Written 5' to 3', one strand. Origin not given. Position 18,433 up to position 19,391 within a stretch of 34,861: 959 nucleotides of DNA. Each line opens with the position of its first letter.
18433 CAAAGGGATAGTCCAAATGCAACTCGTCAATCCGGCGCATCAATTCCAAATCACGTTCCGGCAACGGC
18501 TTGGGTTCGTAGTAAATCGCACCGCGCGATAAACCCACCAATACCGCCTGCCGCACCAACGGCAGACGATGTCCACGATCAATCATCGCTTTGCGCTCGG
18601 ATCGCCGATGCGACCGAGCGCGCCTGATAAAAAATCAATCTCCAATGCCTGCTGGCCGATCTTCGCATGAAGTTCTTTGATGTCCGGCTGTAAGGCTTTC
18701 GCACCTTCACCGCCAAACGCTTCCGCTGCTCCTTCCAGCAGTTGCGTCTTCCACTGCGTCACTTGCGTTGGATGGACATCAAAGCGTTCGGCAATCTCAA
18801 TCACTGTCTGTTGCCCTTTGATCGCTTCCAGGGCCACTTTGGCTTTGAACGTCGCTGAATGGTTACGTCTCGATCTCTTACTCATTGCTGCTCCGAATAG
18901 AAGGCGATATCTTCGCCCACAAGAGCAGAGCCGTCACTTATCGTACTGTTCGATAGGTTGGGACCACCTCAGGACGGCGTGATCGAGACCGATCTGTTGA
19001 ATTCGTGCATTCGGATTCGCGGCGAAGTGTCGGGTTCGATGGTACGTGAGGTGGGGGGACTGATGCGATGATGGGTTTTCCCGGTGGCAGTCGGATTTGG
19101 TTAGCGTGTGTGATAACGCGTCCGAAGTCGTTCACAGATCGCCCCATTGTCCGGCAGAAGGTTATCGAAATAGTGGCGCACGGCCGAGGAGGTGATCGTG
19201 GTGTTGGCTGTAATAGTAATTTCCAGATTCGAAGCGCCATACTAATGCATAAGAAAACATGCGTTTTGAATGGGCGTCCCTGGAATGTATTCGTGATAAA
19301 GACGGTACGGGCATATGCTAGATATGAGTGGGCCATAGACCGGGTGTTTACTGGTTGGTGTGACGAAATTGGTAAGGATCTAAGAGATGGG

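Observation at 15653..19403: HTH-fused HipA-like kinase followed, not preceded, by a y4mF-type HTH gene, with nested IS insertions at the junction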

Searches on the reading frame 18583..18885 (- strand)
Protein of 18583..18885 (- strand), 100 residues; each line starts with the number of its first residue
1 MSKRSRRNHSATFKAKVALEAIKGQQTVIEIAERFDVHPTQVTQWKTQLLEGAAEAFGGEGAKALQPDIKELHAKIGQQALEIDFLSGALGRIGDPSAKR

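Call 3: search_protein_families(library=pfam, proteins=[window:18583-18885:-], max_evalue=0.01)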
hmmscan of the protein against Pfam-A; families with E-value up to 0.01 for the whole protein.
window:18583-18885:- (100 aa): 4 families
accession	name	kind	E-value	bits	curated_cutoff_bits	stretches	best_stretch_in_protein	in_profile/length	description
PF01527.26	HTH_Tnp_1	-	3.2e-10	40.5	24.1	1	4-75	2-73/75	Transposase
PF13518.12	HTH_28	-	3.1e-06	27.6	25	1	13-55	1-42/52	Helix-turn-helix domain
PF13542.12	HTH_Tnp_ISL3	-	0.00018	21.3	27.4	1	4-44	7-45/51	Helix-turn-helix domain of transposase family ISL3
PF13384.12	HTH_23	-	0.001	19.2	24.6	1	18-51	11-43/50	Homeodomain-like domain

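Call 41: search_protein_families(library=ncbifam, proteins=[window:18583-18885:-], max_evalue=10)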
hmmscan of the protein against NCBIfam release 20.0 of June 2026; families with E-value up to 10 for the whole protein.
window:18583-18885:- (100 aa): 8 families
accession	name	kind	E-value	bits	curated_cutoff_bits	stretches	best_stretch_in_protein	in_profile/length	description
NF033516.0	transpos_IS3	equivalog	1.6e-10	40.8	160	1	13-95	2-86/369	IS3 family transposase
NF047595.1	IS66_ISRel24_TnpA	equivalog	1.5e-07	32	74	1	6-53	2-47/113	IS66-like element accessory protein TnpA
NF033545.0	transpos_IS630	equivalog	0.011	15.2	100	1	18-57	6-44/299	IS630 family transposase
NF006928.0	PRK09413.1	subfamily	0.047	14.2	229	1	5-89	9-100/121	IS2 repressor TnpA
NF040601.1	TerS_not_xtmA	equivalog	0.056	13.1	120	1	14-48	11-45/233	phage terminase small subunit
NF038385.1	IS66_access_TnpA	equivalog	0.059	12.9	150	1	3-54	83-134/190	IS66-like element accessory protein TnpA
NF033577.2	transpos_IS481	equivalog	0.096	12.2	224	1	16-57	4-45/284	IS481 family transposase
NF033787.1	HTH_BldC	subfamily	0.13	12.2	77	1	27-46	4-23/49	BldC family transcriptional regulator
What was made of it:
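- Checked: Only tnpA is supported: NCBIfam IS66 TnpA E=5e-6, below its cutoff (call 41).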

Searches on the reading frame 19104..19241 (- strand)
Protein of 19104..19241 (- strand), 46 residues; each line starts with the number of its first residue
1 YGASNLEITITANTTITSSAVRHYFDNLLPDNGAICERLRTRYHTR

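Call 68: search_protein_families(library=pfam, proteins=[window:19104-19241:-], max_evalue=1)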
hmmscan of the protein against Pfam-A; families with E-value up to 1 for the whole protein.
seq(46 aa): 1 family
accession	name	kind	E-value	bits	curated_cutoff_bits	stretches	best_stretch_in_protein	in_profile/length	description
PF13657.11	Couple_hipA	-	0.0018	19.2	22.5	1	9-45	42-76/99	HipA N-terminal domain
